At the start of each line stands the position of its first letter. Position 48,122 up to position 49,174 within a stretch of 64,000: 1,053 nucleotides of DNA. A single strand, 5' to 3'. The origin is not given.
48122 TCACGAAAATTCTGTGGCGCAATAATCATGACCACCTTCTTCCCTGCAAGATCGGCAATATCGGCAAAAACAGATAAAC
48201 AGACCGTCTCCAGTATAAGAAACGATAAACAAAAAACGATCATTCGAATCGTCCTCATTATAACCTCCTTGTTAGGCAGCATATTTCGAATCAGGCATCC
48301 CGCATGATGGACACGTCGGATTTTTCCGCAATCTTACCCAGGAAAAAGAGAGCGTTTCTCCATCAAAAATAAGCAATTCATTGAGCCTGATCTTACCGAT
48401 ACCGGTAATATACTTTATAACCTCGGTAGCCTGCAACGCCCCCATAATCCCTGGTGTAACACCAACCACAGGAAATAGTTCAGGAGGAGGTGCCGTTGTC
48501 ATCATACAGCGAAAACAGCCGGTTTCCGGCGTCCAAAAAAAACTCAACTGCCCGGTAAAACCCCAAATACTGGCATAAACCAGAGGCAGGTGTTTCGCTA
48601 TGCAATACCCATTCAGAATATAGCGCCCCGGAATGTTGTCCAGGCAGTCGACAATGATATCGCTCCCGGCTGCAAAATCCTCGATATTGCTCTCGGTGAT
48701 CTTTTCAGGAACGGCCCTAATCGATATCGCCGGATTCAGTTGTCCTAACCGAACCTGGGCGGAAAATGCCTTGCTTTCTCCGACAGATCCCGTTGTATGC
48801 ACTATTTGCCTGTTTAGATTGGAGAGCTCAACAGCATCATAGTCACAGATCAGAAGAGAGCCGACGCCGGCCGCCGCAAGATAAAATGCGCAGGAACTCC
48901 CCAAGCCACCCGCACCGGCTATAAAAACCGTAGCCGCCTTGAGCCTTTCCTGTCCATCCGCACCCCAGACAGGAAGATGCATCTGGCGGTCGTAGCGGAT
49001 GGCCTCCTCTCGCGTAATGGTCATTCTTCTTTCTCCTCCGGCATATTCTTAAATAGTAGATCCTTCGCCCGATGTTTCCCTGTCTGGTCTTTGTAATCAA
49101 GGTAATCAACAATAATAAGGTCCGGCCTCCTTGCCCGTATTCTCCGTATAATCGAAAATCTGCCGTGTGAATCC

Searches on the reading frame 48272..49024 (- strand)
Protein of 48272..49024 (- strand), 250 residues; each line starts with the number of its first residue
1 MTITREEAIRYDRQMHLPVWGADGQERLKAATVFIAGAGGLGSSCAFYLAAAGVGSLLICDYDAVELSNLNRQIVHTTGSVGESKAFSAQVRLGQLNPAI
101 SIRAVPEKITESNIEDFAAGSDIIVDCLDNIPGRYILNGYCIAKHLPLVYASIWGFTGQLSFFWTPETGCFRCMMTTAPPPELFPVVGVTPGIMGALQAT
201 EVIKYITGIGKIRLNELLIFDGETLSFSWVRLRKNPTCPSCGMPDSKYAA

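Call 3: search_protein_families(library=pfam, proteins=[window:48272-49024:-], max_evalue=0.01)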
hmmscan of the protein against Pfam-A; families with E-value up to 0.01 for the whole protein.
window:48272-49024:- (250 aa): 1 family
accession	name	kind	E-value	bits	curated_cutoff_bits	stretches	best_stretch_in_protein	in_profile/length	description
PF00899.27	ThiF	-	1e-70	238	28.1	1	11-239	1-237/238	ThiF family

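Call 5: search_protein_families(library=ncbifam, proteins=[window:48272-49024:-], max_evalue=0.01)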
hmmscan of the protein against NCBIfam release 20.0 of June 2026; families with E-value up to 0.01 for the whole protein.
window:48272-49024:- (250 aa): 26 families (the best 25 are shown)
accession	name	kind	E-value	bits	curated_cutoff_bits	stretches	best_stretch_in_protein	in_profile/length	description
NF006444.0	PRK08762.1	equivalog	2.6e-80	269.9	449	1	3-243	120-369/387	molybdopterin-synthase adenylyltransferase MoeB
NF004281.0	PRK05690.1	subfamily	5.2e-67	225.7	266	1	3-242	5-249/250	molybdopterin-synthase adenylyltransferase MoeB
NF005902.0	PRK07878.1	equivalog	8.7e-62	209.2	647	1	3-240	15-262/392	adenylyltransferase/sulfurtransferase MoeZ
NF005646.0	PRK07411.1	equivalog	2.2e-60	204.9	633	1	2-240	10-254/390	molybdopterin-synthase adenylyltransferase MoeB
NF047750.1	SAMPActivE1UbaA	equivalog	6.8e-60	202.7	450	1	8-242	10-249/270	SAMP-activating enzyme E1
NF006204.0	PRK08328.1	equivalog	3.5e-58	196.9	339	1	3-228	2-227/231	hypothetical protein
TIGR02356.1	adenyl_thiF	equivalog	5.9e-58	195.6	275.25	1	10-206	1-203/203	thiazole biosynthesis adenylyltransferase ThiF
TIGR02355.1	moeB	equivalog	4.6e-56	189.9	376.55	1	7-241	1-240/240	molybdopterin-synthase adenylyltransferase MoeB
NF004111.0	PRK05600.1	equivalog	3.9e-45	154.6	437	1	3-239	14-259/371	ThiF family adenylyltransferase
NF009123.0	PRK12475.1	subfamily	1.1e-34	120.3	510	1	10-243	4-245/338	MoeB/ThiF family adenylyltransferase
NF006395.0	PRK08644.1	equivalog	2.6e-32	112.2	159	1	23-152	23-153/215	sulfur carrier protein ThiS adenylyltransferase ThiF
TIGR02354.1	thiF_fam2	equivalog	7.4e-27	94.5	152.2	1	25-135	16-125/200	thiamine biosynthesis protein ThiF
NF006077.0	PRK08223.1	equivalog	2.9e-26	92.1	266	1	22-163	20-163/296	hypothetical protein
NF011696.0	PRK15116.1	equivalog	3.5e-17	62.9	304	1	20-152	20-153/268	tRNA cyclic N6-threonylcarbamoyladenosine(37) synthase TcdA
NF005901.0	PRK07877.1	equivalog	2e-16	59.4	476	1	8-150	87-226/722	Rv1355c family protein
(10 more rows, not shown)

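Call 37: find_related_loci(query=window:48272-49024:-, collection=metagenome_contigs, flank=7000)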
Query window:48272-49024:- (250 aa) in metagenome_contigs; peptide patterns used: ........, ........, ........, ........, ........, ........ (x = any residue, [..] = any of these).
83 stretches matched a pattern; 2 encode a relative of the query (tblastn E <= 1e-3); 2 distinct loci.
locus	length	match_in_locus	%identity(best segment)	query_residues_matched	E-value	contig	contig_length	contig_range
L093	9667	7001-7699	35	3-221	2e-43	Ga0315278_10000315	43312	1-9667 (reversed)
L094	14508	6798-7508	34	3-221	5e-46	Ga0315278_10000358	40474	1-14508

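Call 40: search_solved_structures(query=window:48272-49024:-, max_evalue=1e-10, show_alignments=3)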
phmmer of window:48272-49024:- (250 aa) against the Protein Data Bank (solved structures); distinct sequences matched with E-value up to 1e-10: 58.
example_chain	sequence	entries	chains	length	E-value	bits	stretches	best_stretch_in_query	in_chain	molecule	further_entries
1zfn_A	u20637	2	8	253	1.2e-52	182.1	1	7-243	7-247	Adenylyltransferase thiF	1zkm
1zud_1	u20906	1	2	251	1.4e-52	181.9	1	7-243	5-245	Adenylyltransferase thiF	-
1jw9_B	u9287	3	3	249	7.7e-47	163.1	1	4-242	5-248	MOLYBDOPTERIN BIOSYNTHESIS MOEB PROTEIN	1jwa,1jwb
6yub_B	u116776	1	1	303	2.9e-33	118.6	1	3-206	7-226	Adenylyltransferase and sulfurtransferase uba4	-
6z6s_DDD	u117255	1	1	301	2.9e-33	118.6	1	3-206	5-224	Adenylyltransferase and sulfurtransferase uba4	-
6yuc_D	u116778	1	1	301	2.9e-33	118.6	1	3-206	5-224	Adenylyltransferase and sulfurtransferase uba4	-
6yub_A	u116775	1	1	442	8.6e-33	117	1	3-206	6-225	Adenylyltransferase and sulfurtransferase uba4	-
6dc6_A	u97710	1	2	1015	8.7e-26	94.1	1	9-168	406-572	Ubiquitin-like modifier-activating enzyme 1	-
9mc4_A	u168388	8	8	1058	1.1e-25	93.7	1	9-163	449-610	Ubiquitin-like modifier-activating enzyme 1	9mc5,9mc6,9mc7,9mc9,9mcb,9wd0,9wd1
9qgg_B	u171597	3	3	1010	1.8e-23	86.5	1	9-185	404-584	E1 ubiquitin-activating enzyme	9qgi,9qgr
8oif_A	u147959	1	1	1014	1.7e-21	80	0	9-181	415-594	Ubiquitin-like modifier-activating enzyme 7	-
8se9_A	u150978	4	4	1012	1.7e-21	80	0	9-181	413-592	Ubiquitin-like modifier-activating enzyme 7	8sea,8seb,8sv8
6nya_A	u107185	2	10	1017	1.8e-21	80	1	9-163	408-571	Ubiquitin-activating enzyme E1 1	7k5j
5l6h_A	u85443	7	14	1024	1.9e-21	79.9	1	9-163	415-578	Ubiquitin-activating enzyme E1 1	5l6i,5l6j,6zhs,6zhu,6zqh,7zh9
3cmm_A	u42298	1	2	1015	1.9e-21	79.9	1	9-163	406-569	Ubiquitin-activating enzyme E1 1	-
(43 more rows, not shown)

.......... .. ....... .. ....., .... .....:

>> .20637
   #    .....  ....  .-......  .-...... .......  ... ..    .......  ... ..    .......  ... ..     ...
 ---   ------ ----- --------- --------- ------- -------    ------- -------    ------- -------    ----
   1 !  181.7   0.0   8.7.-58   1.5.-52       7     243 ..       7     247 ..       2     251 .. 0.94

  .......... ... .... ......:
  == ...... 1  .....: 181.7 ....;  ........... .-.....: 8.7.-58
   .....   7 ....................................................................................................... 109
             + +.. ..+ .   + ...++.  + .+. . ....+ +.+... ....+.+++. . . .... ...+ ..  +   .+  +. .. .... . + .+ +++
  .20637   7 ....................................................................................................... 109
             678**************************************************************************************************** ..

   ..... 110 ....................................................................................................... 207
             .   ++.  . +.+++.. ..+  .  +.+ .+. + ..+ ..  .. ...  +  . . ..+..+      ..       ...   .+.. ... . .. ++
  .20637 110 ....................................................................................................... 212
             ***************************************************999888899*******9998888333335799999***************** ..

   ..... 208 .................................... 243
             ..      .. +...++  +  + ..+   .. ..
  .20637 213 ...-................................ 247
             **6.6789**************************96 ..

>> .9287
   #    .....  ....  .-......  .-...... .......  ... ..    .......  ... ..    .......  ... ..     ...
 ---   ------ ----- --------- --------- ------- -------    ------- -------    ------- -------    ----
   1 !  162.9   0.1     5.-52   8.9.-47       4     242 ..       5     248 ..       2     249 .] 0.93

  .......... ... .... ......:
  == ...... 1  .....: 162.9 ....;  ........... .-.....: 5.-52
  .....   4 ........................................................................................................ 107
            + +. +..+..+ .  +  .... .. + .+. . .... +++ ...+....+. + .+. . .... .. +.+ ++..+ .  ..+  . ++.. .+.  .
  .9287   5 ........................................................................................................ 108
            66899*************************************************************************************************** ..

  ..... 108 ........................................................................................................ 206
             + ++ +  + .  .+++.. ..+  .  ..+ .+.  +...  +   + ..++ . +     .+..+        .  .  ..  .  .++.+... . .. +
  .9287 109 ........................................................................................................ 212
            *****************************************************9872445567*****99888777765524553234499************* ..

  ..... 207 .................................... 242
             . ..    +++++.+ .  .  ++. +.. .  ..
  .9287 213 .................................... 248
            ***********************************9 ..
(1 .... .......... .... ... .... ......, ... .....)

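Call 62: search_protein_families(library=padloc, proteins=[window:48272-49024:-], max_evalue=0.001)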
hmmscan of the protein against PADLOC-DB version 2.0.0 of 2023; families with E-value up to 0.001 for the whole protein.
window:48272-49024:- (250 aa): 31 families (the best 25 are shown)
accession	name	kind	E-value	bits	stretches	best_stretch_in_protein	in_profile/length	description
PDLC00847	E1-E2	-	1.2e-18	64.9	1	21-154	278-410/523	E1-E2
PDLC00837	E1-E2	-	3.1e-16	57.3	1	23-176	318-481/593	E1-E2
PDLC00829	E1-E2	-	1.2e-15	55.6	1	26-174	167-319/426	E1-E2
PDLC00836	E1-E2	-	1.9e-15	54.5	1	25-141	336-454/602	E1-E2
PDLC00848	E1-E2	-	3.7e-14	49.9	1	25-127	369-472/607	E1-E2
PDLC00843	E1-E2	-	1.8e-13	47.9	1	16-173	306-464/575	E1-E2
PDLC00830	E1-E2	-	7.7e-13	45.6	1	26-176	306-459/551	E1-E2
PDLC00856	E1-E2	-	1e-12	45.4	1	28-140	320-432/573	E1-E2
PDLC00840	E1-E2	-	2.3e-12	44.7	1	26-147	209-332/458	E1-E2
PDLC00839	E1-E2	-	2.4e-12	43.9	1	26-128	366-469/602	E1-E2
PDLC00857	E1-E2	-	2.9e-12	43.8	1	28-127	344-440/589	E1-E2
PDLC00855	E1-E2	-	7.6e-12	43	1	25-154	297-432/579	E1-E2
PDLC00842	E1-E2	-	1.1e-11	42.2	1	23-177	298-458/549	E1-E2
PDLC00828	E1-E2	-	2.3e-11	41.6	1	26-174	171-323/431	E1-E2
PDLC00832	E1-E2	-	4.2e-11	39.7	1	25-110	333-417/588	E1-E2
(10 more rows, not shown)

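Call 65: find_encoding_contigs(protein=window:48272-49024:-, flank=4000, max_places=3)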
Protein window:48272-49024:- (250 aa): no gene with exactly this product is on record in the collection.
